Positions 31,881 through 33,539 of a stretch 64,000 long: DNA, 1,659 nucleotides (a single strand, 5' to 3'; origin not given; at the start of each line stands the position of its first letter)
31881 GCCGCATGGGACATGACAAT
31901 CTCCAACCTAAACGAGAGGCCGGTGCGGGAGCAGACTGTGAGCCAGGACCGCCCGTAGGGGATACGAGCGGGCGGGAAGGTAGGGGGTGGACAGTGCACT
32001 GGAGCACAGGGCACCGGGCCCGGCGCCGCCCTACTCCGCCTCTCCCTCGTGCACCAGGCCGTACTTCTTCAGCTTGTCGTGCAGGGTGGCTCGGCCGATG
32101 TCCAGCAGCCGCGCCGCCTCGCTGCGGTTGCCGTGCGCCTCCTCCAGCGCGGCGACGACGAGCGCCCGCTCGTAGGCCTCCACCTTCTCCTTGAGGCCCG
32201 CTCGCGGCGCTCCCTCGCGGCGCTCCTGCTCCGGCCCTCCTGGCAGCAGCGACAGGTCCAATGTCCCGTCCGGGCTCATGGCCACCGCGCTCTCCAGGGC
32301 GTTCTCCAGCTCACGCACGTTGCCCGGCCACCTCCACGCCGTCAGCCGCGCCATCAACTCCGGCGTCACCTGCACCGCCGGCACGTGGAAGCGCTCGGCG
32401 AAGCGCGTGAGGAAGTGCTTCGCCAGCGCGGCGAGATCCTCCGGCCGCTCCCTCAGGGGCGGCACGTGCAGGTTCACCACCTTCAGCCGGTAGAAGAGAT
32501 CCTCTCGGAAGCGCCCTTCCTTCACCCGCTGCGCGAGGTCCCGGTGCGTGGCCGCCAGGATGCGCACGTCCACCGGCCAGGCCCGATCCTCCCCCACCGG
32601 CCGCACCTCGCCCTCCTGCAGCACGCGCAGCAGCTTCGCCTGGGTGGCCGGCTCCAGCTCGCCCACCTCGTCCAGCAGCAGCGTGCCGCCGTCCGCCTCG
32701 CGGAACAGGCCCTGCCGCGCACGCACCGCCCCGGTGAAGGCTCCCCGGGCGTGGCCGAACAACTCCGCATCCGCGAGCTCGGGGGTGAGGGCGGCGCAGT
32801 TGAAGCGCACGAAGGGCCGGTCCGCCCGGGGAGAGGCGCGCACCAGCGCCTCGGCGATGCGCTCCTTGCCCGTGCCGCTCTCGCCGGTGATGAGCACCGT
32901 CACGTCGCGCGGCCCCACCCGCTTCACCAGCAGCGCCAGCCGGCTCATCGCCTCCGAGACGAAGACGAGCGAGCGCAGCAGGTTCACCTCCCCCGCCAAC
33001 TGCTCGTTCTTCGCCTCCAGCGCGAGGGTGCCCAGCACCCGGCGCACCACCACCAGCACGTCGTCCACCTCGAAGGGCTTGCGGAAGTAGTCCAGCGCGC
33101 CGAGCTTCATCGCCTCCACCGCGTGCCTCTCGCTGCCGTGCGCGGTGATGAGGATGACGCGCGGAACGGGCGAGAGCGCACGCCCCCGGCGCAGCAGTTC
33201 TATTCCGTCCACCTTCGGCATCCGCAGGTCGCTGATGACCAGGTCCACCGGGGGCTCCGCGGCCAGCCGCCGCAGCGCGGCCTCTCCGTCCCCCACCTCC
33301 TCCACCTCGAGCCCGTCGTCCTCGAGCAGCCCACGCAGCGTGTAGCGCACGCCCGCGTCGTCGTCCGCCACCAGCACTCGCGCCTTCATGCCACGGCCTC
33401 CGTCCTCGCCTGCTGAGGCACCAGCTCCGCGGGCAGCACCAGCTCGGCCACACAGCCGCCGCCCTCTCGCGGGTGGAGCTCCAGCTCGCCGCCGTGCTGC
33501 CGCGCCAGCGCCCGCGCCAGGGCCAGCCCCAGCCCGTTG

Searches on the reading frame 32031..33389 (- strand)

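Call 48: search_protein_families(library=pfam, proteins=[window:32031-33389:-], max_evalue=0.01)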
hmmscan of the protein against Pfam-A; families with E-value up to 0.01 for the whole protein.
window:32031-33389:- (452 aa): 13 families
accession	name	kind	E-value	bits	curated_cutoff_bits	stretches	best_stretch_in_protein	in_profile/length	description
PF00158.32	Sigma54_activat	-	6.9e-65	218.3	20.2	1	143-307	3-167/168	Sigma-54 interaction domain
PF00072.30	Response_reg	-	2.2e-27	95.9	30.2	1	5-114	1-109/111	Response regulator receiver domain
PF25601.1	AAA_lid_14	-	2.8e-22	78.8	27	1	313-392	1-80/87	AAA+ ATPase lid domain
PF14532.12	Sigma54_activ_2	-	7.2e-19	68.8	25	1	145-312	4-138/138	Sigma-54 interaction domain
PF02954.25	HTH_8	-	1.3e-13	50.9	22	1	403-443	2-42/42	Bacterial regulatory protein, Fis family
PF07728.20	AAA_5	-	1.3e-07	32.1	22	1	165-282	2-122/139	AAA domain (dynein-related subfamily)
PF18024.7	HTH_50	-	2.6e-05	24.3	27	1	398-445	3-49/50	Helix-turn-helix domain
PF07724.20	AAA_2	-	5.4e-05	23.7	27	1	163-266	4-108/166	AAA domain (Cdc48 subfamily)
PF13191.12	AAA_16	-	0.0001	23.3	32.6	1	147-258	8-121/167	AAA ATPase domain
PF00004.35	AAA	-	0.00011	23.1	21.2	1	165-283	1-110/131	ATPase family associated with various cellular activities (AAA)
PF13551.12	HTH_29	-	0.0018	18.8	28.1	1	408-442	1-35/64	Winged helix-turn helix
PF13401.12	AAA_22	-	0.0043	17.8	27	0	165-206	8-48/130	AAA domain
PF01078.27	Mg_chelatase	-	0.008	16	20.3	0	220-263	93-136/207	Magnesium chelatase, subunit ChlI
